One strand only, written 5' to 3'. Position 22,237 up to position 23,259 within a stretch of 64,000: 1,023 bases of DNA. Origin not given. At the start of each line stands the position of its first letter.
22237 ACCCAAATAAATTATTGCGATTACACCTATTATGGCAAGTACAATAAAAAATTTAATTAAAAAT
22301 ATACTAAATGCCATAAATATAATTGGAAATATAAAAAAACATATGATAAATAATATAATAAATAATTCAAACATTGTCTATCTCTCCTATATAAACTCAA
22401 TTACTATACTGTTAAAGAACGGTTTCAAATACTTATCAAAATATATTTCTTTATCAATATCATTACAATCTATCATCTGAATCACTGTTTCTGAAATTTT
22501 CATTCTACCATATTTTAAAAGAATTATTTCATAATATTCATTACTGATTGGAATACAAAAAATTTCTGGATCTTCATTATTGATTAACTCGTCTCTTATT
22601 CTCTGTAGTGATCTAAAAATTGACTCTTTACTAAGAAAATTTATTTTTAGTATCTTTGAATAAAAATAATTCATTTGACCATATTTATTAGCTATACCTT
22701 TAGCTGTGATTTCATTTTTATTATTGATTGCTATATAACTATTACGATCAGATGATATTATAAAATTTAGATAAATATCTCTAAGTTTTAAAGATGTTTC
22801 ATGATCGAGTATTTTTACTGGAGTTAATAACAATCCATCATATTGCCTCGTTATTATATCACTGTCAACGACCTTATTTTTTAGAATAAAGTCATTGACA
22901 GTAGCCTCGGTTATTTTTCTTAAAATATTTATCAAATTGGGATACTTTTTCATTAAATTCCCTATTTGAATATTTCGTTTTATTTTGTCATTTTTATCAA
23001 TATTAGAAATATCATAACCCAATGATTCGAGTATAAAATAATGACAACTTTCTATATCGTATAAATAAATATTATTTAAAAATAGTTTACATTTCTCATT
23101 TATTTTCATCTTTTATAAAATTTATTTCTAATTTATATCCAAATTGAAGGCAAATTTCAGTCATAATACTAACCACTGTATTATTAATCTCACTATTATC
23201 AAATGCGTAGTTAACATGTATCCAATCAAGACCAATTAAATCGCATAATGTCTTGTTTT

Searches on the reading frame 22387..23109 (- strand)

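Call 22: search_protein_families(library=pfam, proteins=[window:22387-23109:-], max_evalue=0.001)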
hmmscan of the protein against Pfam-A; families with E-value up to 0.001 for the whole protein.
window:22387-23109:- (240 aa): 0 families

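Call 80: search_protein_families(library=phrogs, proteins=[window:22387-23109:-], max_evalue=0.01)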
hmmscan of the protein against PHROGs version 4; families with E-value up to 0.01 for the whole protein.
window:22387-23109:- (240 aa): 1 family
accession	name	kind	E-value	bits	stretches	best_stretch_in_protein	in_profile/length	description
phrog_21037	-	unknown function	0.0026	18.1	1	12-220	22-237/257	-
